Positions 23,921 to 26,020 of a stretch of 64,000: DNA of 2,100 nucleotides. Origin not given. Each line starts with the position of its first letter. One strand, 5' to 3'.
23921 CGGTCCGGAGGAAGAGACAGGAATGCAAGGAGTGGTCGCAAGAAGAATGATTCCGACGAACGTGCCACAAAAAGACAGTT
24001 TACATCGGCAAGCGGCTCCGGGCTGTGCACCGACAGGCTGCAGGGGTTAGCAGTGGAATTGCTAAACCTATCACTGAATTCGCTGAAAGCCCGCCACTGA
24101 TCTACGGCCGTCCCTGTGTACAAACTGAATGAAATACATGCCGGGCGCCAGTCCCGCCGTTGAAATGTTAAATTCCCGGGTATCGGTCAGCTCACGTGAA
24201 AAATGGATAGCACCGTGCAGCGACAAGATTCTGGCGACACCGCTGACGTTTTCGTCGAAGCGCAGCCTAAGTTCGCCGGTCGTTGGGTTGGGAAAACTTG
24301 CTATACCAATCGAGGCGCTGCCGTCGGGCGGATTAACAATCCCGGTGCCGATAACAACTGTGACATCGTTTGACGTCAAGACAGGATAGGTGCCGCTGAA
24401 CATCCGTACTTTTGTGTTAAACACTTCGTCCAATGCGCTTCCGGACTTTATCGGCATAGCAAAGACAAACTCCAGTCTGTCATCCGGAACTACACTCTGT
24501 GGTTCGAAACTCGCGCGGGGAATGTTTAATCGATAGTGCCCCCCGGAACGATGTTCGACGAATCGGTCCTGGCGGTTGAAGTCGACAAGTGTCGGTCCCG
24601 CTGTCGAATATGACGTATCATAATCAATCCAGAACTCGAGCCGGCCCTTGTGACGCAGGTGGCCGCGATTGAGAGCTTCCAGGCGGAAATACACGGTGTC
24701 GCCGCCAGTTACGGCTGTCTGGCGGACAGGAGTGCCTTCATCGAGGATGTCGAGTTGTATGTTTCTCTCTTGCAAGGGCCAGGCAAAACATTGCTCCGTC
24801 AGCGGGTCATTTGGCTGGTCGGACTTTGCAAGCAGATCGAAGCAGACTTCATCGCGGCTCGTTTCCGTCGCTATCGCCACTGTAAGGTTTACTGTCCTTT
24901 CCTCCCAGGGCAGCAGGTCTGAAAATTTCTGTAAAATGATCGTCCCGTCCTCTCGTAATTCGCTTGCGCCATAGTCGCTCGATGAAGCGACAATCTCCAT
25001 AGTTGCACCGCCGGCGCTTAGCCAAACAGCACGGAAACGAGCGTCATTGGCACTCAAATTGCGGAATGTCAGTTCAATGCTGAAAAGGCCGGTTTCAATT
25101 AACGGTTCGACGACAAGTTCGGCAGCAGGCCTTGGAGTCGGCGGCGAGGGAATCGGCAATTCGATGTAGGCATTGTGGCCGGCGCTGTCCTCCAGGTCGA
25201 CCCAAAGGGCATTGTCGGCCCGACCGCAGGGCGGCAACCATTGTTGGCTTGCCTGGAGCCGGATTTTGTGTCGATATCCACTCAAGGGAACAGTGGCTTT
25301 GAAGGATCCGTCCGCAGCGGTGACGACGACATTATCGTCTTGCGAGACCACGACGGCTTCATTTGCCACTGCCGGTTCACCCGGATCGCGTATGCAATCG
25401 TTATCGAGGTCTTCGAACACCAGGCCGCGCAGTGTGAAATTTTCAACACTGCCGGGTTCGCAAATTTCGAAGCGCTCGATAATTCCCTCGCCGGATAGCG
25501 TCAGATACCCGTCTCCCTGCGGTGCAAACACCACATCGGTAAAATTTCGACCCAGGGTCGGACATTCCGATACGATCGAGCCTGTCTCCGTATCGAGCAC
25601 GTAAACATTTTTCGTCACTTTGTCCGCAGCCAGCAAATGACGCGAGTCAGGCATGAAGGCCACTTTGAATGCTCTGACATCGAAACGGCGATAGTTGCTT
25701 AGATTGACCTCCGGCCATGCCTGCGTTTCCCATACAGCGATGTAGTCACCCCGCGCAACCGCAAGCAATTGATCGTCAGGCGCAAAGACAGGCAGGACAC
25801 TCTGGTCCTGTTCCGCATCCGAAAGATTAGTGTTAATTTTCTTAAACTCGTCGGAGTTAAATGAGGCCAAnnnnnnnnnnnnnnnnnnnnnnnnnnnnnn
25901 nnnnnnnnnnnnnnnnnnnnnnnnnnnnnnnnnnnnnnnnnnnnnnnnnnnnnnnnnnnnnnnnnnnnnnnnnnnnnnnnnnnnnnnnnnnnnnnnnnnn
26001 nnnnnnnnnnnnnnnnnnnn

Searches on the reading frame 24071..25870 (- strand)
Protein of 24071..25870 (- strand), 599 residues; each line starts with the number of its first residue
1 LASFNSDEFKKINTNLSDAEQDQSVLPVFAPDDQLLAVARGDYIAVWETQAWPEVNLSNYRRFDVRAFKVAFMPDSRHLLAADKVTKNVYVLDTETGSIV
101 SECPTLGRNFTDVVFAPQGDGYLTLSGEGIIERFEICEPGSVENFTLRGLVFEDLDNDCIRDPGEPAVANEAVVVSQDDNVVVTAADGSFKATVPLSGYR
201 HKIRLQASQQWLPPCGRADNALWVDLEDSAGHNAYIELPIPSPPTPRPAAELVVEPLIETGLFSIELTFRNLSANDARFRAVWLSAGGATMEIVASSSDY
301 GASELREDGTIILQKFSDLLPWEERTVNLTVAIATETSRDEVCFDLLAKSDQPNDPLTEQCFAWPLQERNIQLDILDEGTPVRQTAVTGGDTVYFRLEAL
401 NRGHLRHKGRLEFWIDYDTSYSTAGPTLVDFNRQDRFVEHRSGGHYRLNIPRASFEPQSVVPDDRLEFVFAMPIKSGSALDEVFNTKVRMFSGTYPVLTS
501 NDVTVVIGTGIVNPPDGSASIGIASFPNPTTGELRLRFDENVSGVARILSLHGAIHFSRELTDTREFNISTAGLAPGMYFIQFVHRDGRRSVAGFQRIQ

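Call 45: search_protein_families(library=pfam, proteins=[window:24071-25870:-], max_evalue=0.001)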
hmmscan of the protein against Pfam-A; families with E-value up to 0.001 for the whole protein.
window:24071-25870:- (599 aa): 2 families
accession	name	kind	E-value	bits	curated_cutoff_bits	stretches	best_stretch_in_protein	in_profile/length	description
PF18962.6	Por_Secre_tail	-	1.2e-05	25.9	27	1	526-586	2-65/75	Secretion system C-terminal sorting domain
PF25174.1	Beta-prop_THOC3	-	0.00031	20.3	305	1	28-119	178-266/272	THOC3 beta-propeller domain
